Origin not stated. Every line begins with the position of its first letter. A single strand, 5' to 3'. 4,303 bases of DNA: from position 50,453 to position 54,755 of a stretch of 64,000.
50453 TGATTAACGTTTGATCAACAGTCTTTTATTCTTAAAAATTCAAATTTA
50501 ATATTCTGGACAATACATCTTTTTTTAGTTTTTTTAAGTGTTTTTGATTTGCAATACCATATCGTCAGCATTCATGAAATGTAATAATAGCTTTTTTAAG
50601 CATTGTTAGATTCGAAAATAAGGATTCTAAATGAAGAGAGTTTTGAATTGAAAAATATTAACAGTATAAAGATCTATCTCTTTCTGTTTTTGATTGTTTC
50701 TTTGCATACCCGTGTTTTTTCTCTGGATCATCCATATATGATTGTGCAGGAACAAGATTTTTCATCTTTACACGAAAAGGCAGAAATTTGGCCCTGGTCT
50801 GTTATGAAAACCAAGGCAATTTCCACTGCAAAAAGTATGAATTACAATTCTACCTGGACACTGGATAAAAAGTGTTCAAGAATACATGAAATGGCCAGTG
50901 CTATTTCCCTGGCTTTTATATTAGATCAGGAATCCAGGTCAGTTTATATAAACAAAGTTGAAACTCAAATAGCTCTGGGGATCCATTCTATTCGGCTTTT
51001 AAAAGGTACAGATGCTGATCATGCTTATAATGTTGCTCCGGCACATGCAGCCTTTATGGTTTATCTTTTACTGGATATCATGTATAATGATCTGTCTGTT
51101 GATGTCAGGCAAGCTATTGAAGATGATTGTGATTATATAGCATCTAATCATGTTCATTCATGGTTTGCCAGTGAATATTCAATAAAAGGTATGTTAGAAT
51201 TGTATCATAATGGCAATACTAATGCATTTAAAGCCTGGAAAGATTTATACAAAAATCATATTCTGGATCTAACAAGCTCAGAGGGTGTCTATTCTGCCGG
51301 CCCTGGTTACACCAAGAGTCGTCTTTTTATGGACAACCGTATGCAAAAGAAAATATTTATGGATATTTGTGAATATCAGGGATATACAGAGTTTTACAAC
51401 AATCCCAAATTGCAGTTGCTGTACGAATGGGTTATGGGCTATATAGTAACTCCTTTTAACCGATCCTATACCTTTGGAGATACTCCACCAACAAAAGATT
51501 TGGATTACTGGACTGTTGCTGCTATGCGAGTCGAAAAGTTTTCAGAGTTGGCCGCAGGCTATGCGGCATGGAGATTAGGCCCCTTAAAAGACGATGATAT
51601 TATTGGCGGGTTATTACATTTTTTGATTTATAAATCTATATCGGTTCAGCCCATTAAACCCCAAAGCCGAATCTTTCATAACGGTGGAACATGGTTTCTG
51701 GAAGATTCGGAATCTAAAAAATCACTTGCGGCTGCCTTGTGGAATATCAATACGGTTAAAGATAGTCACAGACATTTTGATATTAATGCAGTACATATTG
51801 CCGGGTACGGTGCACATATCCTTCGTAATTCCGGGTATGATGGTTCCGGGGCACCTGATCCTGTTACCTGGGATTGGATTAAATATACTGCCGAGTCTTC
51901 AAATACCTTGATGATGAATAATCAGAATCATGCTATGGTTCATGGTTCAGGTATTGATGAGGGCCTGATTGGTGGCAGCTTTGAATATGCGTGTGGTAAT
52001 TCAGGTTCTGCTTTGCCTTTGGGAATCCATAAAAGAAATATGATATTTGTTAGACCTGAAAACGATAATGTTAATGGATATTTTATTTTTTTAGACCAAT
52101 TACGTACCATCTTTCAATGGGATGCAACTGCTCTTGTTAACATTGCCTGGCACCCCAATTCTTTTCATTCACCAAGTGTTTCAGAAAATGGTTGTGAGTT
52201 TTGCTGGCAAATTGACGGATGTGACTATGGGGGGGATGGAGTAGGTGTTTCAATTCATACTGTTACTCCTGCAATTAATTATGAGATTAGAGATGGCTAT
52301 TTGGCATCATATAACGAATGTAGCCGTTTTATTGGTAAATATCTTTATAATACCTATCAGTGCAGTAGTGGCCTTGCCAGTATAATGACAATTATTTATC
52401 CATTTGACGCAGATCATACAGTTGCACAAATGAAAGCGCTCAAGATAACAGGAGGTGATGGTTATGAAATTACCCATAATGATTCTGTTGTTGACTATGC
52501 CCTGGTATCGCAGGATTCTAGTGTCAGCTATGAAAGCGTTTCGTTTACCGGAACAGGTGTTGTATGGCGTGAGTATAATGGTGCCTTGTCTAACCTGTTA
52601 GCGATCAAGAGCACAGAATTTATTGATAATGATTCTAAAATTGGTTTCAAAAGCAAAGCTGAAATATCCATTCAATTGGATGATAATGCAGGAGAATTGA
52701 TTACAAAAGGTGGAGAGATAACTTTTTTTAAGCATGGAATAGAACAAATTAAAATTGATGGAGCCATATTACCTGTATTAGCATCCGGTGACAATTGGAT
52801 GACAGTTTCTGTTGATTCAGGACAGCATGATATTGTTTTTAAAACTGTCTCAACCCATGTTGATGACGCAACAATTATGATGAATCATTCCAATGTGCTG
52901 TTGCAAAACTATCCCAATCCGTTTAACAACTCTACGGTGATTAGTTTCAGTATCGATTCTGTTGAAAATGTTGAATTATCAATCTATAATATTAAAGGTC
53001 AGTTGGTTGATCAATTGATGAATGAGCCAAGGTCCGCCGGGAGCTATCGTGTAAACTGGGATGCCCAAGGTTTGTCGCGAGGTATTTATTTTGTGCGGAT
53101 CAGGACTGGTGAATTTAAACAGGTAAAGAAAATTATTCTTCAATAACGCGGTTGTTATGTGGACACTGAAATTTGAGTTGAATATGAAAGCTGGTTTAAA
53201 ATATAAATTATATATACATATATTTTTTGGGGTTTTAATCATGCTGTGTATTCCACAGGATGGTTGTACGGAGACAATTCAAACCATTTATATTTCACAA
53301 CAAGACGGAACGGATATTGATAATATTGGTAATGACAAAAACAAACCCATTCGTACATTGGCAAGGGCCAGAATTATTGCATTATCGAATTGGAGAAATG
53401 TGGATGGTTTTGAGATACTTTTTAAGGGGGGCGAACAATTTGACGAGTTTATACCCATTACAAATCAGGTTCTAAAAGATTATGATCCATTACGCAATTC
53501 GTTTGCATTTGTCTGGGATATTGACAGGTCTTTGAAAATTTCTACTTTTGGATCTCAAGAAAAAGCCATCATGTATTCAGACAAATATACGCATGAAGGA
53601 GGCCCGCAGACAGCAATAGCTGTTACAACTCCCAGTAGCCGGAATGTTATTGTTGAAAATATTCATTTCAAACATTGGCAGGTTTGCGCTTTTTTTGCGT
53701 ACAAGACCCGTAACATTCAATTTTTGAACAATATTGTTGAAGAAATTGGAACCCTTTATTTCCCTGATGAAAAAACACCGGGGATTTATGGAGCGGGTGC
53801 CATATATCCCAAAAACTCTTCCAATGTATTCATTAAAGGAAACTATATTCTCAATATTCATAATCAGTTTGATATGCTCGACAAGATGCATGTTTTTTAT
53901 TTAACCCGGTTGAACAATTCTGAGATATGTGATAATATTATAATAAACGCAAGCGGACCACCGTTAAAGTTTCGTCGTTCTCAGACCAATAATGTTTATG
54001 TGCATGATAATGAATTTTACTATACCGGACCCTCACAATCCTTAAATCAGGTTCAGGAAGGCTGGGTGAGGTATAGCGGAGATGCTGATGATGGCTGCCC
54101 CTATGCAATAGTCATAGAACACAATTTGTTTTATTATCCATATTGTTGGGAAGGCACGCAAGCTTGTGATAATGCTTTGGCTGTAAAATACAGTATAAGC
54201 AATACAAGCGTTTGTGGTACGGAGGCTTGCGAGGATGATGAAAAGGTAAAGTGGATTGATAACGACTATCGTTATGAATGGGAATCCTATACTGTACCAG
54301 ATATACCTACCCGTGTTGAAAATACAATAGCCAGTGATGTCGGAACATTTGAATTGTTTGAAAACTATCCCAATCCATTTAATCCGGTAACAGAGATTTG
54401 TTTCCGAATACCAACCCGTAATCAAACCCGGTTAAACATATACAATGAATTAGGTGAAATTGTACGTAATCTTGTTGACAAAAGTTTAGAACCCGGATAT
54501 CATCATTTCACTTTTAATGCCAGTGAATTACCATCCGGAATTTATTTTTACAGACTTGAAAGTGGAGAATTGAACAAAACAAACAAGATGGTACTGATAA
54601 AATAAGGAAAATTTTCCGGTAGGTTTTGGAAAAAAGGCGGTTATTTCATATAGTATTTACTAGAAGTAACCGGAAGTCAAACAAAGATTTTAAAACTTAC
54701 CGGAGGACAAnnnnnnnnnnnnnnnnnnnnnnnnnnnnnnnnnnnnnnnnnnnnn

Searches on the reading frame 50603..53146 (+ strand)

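Call 66: search_protein_families(library=pfam, max_evalue=0.00001, proteins=[window:50603-53146:+])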
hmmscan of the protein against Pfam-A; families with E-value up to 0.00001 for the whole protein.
window:50603-53146:+ (847 aa): 2 families
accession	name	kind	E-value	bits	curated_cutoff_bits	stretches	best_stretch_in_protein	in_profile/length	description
PF18962.6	Por_Secre_tail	-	7.4e-14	52.2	27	1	770-845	2-74/75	Secretion system C-terminal sorting domain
PF13860.13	FlgD_ig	-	6e-06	26.6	27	0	786-832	21-72/79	FlgD Ig-like domain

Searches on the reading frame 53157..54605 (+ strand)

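Call 66: search_protein_families(library=pfam, max_evalue=0.00001, proteins=[window:53157-54605:+])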
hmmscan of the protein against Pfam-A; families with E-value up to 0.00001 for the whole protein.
window:53157-54605:+ (482 aa): 2 families
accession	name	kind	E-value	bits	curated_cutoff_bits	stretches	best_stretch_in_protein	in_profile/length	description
PF18962.6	Por_Secre_tail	-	4.1e-10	40.2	27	1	404-479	2-74/75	Secretion system C-terminal sorting domain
PF13229.12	Beta_helix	-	1.8e-06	28.1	25.9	0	160-289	30-136/158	Right handed beta helix region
